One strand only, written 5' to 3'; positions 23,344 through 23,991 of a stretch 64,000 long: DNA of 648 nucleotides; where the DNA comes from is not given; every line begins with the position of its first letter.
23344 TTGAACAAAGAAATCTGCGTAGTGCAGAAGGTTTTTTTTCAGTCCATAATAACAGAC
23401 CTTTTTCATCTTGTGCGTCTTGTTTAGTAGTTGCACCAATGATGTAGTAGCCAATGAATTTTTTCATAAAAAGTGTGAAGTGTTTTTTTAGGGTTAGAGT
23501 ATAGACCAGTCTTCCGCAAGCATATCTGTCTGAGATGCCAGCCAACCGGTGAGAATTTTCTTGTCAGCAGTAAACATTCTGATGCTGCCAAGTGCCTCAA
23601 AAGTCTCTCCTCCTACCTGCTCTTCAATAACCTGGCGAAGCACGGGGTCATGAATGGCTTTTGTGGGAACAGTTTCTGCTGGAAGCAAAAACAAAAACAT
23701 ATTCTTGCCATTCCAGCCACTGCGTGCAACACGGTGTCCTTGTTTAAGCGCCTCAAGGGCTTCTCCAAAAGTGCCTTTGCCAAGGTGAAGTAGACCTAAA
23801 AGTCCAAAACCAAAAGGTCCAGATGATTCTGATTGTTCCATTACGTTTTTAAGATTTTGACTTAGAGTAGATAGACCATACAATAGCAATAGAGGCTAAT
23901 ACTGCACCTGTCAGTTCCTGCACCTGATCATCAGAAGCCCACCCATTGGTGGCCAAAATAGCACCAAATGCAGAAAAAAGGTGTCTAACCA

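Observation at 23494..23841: DUF2829 (Tad2-like) gene: candidate anti-Thoeris signalling-molecule sponge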

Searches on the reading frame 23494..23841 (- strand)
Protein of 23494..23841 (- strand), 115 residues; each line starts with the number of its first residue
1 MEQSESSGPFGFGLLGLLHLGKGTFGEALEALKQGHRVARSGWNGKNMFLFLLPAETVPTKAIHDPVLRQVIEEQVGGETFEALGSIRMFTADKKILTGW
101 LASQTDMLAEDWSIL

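Call 3: search_protein_families(library=pfam, proteins=[window:23497-23841:-], max_evalue=1)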
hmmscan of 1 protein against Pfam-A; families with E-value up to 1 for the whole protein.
seq(115 aa): 2 families
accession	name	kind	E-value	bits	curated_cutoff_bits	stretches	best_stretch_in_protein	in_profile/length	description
PF11195.14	Tad2-like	-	3.8e-23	82.2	25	1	24-114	2-72/73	Thoeris anti-defense 2-like domain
PF14047.11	DCR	-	0.17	12.5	27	1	44-68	35-59/67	Dppa2/4 conserved region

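Call 4: search_protein_families(library=phrogs, proteins=[window:23497-23841:-], max_evalue=1)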
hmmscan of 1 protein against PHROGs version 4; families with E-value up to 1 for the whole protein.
seq(115 aa): 6 families
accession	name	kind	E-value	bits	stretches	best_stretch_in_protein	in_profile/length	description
phrog_1048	-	unknown function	6.1e-25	89.4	1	24-114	111-193/211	-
phrog_872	-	unknown function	3e-24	86.9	1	24-114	90-170/172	-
phrog_30130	-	unknown function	6.9e-12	46.1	1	27-114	180-258/262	-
phrog_6670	-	unknown function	0.13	13.1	1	24-51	2-29/120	-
phrog_643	-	transcription regulation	0.22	12.7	0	91-114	48-71/84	transcriptional regulator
phrog_3474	-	unknown function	0.25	12.2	0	24-39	5-20/64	-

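Call 5: search_solved_structures(query=window:23497-23841:-, max_evalue=10, show_alignments=4)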
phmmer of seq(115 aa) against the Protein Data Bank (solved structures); distinct sequences matched with E-value up to 10: 7.
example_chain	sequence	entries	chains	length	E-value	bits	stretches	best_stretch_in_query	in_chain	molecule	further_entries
9kzr_A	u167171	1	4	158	5.5e-22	81.7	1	18-114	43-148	AcrIIA7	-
8kbi_A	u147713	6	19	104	3.8e-21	79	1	24-114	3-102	Inhibitor of Type II CRISPR-Cas system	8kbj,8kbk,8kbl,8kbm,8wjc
8wjd_A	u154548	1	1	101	2.1e-18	70.2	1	24-115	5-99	SptTad2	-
8wje_B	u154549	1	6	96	3e-17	66.4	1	22-114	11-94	Gp34.65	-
8sme_A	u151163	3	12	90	3e-17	66.4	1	22-114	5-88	Gp34.65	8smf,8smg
9eib_A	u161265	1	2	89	2.7e-13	53.7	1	24-114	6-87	Prophage anti-Thoeris 2 (ModTad2)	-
8v3e_E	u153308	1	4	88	2.8e-13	53.6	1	24-114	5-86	Tad2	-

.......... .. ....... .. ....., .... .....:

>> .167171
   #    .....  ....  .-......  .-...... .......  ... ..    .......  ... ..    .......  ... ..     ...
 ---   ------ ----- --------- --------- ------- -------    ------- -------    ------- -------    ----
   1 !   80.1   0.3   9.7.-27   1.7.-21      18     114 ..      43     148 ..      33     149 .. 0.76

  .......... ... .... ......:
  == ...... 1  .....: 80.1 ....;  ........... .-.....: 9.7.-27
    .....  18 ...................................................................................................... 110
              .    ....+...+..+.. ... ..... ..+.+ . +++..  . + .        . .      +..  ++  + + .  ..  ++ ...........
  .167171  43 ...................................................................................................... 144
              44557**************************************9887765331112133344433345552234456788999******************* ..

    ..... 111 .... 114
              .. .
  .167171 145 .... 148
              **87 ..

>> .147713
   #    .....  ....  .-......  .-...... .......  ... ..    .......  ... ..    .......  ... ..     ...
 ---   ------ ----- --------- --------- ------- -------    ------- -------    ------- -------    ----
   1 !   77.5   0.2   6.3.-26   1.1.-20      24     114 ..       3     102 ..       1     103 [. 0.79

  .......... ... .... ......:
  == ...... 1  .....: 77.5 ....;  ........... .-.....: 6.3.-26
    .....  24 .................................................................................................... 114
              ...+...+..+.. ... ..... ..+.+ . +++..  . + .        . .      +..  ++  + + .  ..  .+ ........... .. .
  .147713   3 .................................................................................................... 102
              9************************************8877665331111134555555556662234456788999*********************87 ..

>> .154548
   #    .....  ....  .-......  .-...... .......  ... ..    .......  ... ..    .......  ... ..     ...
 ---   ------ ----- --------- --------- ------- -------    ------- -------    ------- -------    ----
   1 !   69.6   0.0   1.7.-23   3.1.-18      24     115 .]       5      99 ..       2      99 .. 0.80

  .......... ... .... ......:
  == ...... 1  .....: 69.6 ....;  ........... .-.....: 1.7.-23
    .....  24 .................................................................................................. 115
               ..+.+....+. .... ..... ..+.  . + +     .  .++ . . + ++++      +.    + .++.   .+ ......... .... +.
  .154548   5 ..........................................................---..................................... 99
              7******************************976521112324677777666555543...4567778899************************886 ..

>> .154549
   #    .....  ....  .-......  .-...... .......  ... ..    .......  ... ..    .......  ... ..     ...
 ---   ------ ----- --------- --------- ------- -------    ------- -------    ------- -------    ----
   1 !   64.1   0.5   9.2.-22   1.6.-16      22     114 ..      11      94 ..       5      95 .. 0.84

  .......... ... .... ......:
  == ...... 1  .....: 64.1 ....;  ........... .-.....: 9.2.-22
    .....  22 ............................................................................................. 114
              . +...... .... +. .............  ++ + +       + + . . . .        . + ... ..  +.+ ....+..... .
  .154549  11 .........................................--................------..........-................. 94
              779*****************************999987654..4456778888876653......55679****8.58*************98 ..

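Call 7: search_dna_similar(query=window:23497-23841:-, collection=phages, mode=protein, max_rows=30)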
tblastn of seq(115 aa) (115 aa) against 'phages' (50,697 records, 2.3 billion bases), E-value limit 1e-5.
Records with a match: 253; places in all: 254; records where one place covers at least 80% of the query: 0.
Best place of each record, by identity: <60% 253.
By first word of the organism name: Vibrio 100; Klebsiella 28; Escherichia 27; Bacillus 25; Lactobacillus 12; Rhizobium 8; Enterobacteria 5; Pectobacterium 4; Caudoviricetes 3; Acinetobacter 3; and 27 more.
By host as written in the record: - 38; Klebsiella pneumoniae 17; Vibrio parahaemolyticus 16; Escherichia coli 12; Vibrio crassostreae 11; Vibrio alginolyticus 6; Vibrio sp. 5; Pectobacterium atrosepticum DSM18077 4; and 99 more.
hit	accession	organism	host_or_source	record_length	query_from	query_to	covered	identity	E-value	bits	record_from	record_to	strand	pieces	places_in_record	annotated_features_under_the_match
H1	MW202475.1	Caudoviricetes sp.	Manatee Spring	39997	27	115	77%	52.8%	6e-19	86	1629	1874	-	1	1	hypothetical protein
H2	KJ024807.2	Bacillus phage vB_BtS_BMBtp3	Bacillus thuringiensis serovar ...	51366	27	115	77%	49.4%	3e-14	72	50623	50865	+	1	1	hypothetical protein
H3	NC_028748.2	Bacillus phage vB_BtS_BMBtp3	Bacillus thuringiensis serovar ...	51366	27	115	77%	49.4%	3e-14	72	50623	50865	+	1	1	DUF2829 domain-containing protein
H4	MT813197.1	Escherichia phage vB_EcoP_Kapi1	Escherichia coli MP1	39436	28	115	77%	48.9%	3e-12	67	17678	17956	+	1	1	hypothetical protein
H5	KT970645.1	Bacillus phage phi4J1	Bacillus thuringiensis 4J1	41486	27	115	77%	48.3%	3e-13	70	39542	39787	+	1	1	hypothetical protein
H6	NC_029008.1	Bacillus phage phi4J1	Bacillus thuringiensis 4J1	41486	27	115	77%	48.3%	3e-13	70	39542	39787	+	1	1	DUF2829 domain-containing protein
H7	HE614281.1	Staphylococcus phage SpaA1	Staphylococcus pasteuri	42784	27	115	77%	48.3%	3e-13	70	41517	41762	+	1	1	P61: phage related protein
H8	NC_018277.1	Staphylococcus phage SpaA1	Staphylococcus pasteuri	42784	27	115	77%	48.3%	3e-13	70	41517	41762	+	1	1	P61: DUF2829 domain-containing protein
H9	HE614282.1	Bacillus phage BceA1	Bacillus cereus/thuringiensis group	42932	27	115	77%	48.3%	3e-13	70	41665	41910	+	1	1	P61: phage related protein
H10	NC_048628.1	Bacillus phage BceA1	Bacillus cereus/thuringiensis group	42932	27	115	77%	48.3%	3e-13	70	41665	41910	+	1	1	P61: DUF2829 domain-containing protein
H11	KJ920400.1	Bacillus phage Waukesha92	Bacillus thuringiensis subsp. Kurstaki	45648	27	115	77%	48.3%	3e-13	70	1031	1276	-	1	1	hypothetical protein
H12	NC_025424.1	Bacillus phage Waukesha92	Bacillus thuringiensis subsp. Kurstaki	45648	27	115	77%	48.3%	3e-13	70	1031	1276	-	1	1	DUF2829 domain-containing protein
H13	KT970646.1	Bacillus phage phiS58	Bacillus cereus S58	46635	27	115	77%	48.3%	3e-13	70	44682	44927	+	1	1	hypothetical protein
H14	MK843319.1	Bacillus phage vB_BthS-TP21T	-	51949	27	115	77%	48.3%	3e-13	70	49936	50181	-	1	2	hypothetical protein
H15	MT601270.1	Bacillus phage vB_BsuM-Goe9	Bacillus subtilis Delta6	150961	27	115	77%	47.2%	3e-13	70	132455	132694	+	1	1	hypothetical protein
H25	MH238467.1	Pasteurella phage Pm86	Pasteurella multocida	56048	28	115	77%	45.5%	8e-13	69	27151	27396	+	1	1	hypothetical protein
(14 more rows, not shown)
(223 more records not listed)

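Call 11: find_homologous_proteins(query=window:23497-23841:-, max_evalue=0.00001)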
Query seq(115 aa) (115 aa): 2608 proteins with E <= 0.00001 among 2646 candidates; the best 120 are listed.
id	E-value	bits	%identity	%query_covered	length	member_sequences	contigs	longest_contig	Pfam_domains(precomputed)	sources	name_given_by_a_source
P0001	3.1e-68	245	98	100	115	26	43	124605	PF11195.15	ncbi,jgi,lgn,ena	jgi:hypothetical protein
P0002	1.2e-56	208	86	100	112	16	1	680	PF11195.15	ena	-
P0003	4.9e-49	183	90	80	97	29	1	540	PF11195.15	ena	-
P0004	3.6e-47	177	87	80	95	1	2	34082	PF11195.15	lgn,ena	-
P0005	4.2e-47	177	89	80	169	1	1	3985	PF11195.15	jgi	jgi:hypothetical protein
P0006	6.0e-46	174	80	85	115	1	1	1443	PF11195.15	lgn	-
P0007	6.5e-46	173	81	83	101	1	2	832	PF11195.15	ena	-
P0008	7.8e-46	173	86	80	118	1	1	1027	PF11195.15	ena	-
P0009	7.9e-46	173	86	80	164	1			PF11195.15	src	-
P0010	8.0e-46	173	87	79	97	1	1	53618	PF11195.15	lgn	-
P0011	8.3e-46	173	86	79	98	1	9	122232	PF11195.15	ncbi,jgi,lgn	jgi:hypothetical protein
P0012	1.2e-45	172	86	79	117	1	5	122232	PF11195.15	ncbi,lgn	-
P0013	1.3e-45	172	85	80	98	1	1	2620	PF11195.15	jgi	-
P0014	1.4e-45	172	85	80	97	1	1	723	PF11195.15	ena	-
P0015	1.7e-45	172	88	80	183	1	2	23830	PF11195.15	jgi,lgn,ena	jgi:hypothetical protein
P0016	1.7e-45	172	77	89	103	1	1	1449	PF11195.15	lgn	-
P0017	1.9e-45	172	86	79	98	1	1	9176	PF11195.15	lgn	-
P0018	2.4e-45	172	86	79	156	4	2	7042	PF11195.15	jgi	-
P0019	2.5e-45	171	85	80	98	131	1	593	PF11195.15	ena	-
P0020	2.8e-45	171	83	80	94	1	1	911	PF11195.15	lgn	-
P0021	2.8e-45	171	86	80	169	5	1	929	PF11195.15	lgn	-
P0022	2.9e-45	171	87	80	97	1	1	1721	PF11195.15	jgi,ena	jgi:hypothetical protein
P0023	3.1e-45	171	86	79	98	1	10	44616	PF11195.15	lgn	-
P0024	3.4e-45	171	85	80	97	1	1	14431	PF11195.15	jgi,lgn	jgi:hypothetical protein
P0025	3.5e-45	171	85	80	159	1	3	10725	PF11195.15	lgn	-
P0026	3.8e-45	171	81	83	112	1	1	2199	PF11195.15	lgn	-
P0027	4.0e-45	171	87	80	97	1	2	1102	PF11195.15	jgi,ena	jgi:hypothetical protein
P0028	4.5e-45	171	85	80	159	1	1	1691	PF11195.15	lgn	-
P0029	4.5e-45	171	84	80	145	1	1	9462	PF11195.15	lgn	-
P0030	4.7e-45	171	86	80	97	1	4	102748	PF11195.15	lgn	-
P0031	5.1e-45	170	86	80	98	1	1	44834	PF11195.15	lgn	-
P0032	6.8e-45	170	85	79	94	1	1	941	PF11195.15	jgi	jgi:hypothetical protein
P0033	6.9e-45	170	84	80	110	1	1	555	PF11195.15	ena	-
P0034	7.0e-45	170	86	80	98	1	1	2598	PF11195.15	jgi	-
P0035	7.8e-45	170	84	80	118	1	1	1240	PF11195.15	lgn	-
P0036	7.8e-45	170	83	80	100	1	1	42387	PF11195.15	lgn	-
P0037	8.7e-45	170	84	80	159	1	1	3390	PF11195.15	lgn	-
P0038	9.2e-45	170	85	80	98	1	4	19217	PF11195.15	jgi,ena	jgi:hypothetical protein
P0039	9.5e-45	170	84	80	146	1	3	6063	PF11195.15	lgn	-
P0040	9.7e-45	170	84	80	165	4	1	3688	PF11195.15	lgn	-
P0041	9.7e-45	170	84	80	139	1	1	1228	PF11195.15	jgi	-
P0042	1.0e-44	170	84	80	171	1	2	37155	PF11195.15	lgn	-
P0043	1.1e-44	169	84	80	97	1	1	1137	PF11195.15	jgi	-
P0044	1.2e-44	169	74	93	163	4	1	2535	PF11195.15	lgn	-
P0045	1.3e-44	169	83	80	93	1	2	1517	PF11195.15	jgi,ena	jgi:hypothetical protein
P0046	1.4e-44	169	83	80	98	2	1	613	PF11195.15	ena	-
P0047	1.5e-44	169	83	80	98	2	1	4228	PF11195.15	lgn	-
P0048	1.5e-44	169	84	80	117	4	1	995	PF11195.15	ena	-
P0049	1.7e-44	169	84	80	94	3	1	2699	PF11195.15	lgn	-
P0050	1.9e-44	169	83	80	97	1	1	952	PF11195.15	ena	-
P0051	2.0e-44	169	83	83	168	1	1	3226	PF11195.15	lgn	-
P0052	2.1e-44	169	85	80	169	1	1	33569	PF11195.15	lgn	-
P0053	2.1e-44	169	84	80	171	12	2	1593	PF11195.15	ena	-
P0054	2.2e-44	168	84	80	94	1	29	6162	PF11195.15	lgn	-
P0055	2.5e-44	168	85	80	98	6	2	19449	PF11195.15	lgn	-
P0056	2.8e-44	168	84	80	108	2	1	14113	PF11195.15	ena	-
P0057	2.8e-44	168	84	80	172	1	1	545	PF11195.15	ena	-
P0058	2.9e-44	168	80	83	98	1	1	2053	PF11195.15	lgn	-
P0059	3.1e-44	168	83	80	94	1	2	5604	PF11195.15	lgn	-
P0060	3.6e-44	168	83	81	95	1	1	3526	PF11195.15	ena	-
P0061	3.6e-44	168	83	80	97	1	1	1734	PF11195.15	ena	-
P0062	3.6e-44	168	83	80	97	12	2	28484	PF11195.15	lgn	-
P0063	3.7e-44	168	84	80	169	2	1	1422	PF11195.15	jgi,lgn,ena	jgi:hypothetical protein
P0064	3.7e-44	168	84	80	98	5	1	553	PF11195.15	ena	-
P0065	3.9e-44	168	83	80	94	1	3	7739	PF11195.15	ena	-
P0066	4.0e-44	168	86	79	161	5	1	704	PF11195.15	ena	-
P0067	4.3e-44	168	83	80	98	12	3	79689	PF11195.15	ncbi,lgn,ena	-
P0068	4.6e-44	167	80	80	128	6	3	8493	PF11195.15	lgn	-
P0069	4.6e-44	167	84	80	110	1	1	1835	PF11195.15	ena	-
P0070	4.7e-44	167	80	83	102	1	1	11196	PF11195.15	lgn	-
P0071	4.8e-44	167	84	80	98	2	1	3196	PF11195.15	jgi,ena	jgi:hypothetical protein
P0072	4.8e-44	167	84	79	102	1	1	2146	PF11195.15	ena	-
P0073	5.2e-44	167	84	80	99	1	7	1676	PF11195.15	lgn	-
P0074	5.3e-44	167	84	79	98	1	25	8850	PF11195.15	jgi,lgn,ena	jgi:hypothetical protein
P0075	5.3e-44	167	83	80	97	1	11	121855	PF11195.15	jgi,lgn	jgi:hypothetical protein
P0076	5.6e-44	167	83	80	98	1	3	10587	PF11195.15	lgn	-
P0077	6.0e-44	167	80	84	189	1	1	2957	PF11195.15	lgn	-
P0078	6.1e-44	167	86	80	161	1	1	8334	PF11195.15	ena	-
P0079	6.5e-44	167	82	82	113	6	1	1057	PF11195.15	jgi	jgi:hypothetical protein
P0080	6.6e-44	167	83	80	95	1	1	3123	PF11195.15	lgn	-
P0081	6.9e-44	167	86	80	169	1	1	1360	PF11195.15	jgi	jgi:hypothetical protein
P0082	7.0e-44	167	84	80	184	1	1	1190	PF11195.15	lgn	-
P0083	7.2e-44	167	84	80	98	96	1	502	PF11195.15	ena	-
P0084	7.3e-44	167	87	79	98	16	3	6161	PF11195.15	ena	-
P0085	7.3e-44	167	86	79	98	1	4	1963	PF11195.15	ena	-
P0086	8.7e-44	167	79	80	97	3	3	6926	PF11195.15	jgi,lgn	jgi:hypothetical protein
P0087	9.2e-44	166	83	80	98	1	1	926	PF11195.15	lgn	-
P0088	9.4e-44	166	78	83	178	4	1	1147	PF11195.15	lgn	-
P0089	9.4e-44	166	82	80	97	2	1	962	PF11195.15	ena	-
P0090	9.4e-44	166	83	80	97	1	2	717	PF11195.15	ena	-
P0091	9.4e-44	166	83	80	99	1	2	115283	PF11195.15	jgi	jgi:hypothetical protein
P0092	1.0e-43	166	87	79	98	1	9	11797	PF11195.15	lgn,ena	-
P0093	1.0e-43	166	84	79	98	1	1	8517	PF11195.15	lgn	-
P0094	1.0e-43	166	83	81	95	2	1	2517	PF11195.15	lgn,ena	-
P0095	1.0e-43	166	86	79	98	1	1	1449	PF11195.15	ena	-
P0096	1.1e-43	166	83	80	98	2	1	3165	PF11195.15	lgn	-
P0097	1.2e-43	166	83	80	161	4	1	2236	PF11195.15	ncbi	-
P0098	1.2e-43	166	85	80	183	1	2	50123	PF11195.15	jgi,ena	-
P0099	1.3e-43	166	85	79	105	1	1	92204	PF11195.15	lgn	-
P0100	1.3e-43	166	83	80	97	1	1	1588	PF11195.15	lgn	-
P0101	1.3e-43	166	84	80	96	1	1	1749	PF11195.15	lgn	-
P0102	1.5e-43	166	81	82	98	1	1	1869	PF11195.15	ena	-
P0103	1.5e-43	166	83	80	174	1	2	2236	PF11195.15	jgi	jgi:hypothetical protein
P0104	1.6e-43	166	82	80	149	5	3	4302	PF11195.15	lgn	-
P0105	1.6e-43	166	80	80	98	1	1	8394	PF11195.15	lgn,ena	-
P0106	1.6e-43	166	84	80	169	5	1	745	PF11195.15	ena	-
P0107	1.7e-43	166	80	80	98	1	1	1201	PF11195.15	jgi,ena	jgi:hypothetical protein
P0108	1.8e-43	166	84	80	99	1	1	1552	PF11195.15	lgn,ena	-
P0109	1.8e-43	165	82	80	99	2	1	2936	PF11195.15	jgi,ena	jgi:hypothetical protein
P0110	1.8e-43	165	82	80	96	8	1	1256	PF11195.15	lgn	-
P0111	1.9e-43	165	83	80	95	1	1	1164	PF11195.15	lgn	-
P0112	1.9e-43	165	83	80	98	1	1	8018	PF11195.15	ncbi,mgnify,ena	mgnify:CR=1 FL=1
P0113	2.0e-43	165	84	79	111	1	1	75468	PF11195.15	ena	-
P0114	2.0e-43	165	82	80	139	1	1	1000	PF11195.15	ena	-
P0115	2.3e-43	165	84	80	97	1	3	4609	PF11195.15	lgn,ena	-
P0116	2.4e-43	165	83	80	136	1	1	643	PF11195.15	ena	-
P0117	2.4e-43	165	77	88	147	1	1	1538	PF11195.15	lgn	-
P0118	2.4e-43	165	84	80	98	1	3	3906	PF11195.15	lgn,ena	-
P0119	2.5e-43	165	84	80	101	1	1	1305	PF11195.15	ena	-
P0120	2.5e-43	165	80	80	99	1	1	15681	PF11195.15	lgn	-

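Call 13: find_encoding_contigs(protein=window:23494-23841:-, flank=6000, max_places=6)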
Protein window:23494-23841:- (115 aa): 17 contigs read that carry it; 6 places shown.
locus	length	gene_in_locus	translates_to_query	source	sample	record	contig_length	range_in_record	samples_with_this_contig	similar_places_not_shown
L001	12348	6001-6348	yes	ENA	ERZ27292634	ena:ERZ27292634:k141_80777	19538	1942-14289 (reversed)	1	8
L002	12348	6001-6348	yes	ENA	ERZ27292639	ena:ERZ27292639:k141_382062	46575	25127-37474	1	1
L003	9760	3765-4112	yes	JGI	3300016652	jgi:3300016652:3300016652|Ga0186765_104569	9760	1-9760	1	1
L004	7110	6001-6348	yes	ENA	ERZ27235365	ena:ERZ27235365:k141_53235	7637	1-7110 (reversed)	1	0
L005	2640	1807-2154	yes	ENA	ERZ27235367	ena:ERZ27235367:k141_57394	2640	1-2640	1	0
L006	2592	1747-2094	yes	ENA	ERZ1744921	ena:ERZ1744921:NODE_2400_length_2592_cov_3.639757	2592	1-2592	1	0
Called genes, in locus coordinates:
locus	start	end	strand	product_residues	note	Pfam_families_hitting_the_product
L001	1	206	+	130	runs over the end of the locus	-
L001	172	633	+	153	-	PF14025:DUF4241 (faint)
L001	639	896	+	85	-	-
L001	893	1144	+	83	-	-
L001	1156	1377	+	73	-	-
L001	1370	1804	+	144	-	-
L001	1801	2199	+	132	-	PF21866:DUF6915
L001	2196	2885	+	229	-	-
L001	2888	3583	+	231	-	-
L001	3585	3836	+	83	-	-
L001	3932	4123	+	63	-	-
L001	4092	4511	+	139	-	PF00692:dUTPase, PF22769:DCD (weak)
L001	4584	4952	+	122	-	-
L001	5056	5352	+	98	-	-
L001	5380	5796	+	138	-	-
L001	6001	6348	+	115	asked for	PF11195:Tad2-like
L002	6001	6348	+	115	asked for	PF11195:Tad2-like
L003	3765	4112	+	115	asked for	PF11195:Tad2-like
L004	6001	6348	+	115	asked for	PF11195:Tad2-like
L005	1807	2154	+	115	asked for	PF11195:Tad2-like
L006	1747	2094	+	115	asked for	PF11195:Tad2-like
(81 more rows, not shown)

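Call 14: find_encoding_contigs(protein=P0001, flank=6000, max_places=8)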
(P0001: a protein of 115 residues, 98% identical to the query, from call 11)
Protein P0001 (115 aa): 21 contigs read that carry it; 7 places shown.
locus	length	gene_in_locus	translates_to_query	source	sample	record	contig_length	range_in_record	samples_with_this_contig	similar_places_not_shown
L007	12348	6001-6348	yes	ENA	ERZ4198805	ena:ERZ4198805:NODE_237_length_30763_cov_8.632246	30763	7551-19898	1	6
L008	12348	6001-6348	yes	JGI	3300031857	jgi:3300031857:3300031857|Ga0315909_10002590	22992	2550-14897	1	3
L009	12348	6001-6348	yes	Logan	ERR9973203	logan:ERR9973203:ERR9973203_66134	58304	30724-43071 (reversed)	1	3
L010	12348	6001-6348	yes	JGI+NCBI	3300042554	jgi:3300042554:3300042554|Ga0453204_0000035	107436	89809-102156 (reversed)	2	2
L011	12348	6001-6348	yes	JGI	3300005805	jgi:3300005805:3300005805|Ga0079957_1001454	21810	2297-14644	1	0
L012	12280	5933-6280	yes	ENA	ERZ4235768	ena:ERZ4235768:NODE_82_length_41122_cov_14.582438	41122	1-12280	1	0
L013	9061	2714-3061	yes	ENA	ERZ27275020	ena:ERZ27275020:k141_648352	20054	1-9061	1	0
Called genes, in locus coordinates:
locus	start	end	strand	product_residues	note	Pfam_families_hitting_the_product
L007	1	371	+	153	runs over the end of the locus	PF14025:DUF4241 (faint)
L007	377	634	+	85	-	-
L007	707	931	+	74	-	-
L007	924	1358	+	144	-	-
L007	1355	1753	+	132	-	PF21866:DUF6915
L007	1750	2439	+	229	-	-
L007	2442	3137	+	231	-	-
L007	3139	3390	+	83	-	-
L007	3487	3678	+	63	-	-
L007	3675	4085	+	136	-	-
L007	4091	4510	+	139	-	PF00692:dUTPase, PF22769:DCD (weak)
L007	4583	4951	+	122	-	-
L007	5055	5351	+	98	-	-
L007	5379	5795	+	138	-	-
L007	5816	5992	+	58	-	PF23987:Phage_holin_10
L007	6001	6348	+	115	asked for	PF11195:Tad2-like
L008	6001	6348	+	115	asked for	PF11195:Tad2-like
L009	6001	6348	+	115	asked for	PF11195:Tad2-like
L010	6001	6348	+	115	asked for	PF11195:Tad2-like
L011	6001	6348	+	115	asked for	PF11195:Tad2-like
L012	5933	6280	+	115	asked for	PF11195:Tad2-like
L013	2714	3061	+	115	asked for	PF11195:Tad2-like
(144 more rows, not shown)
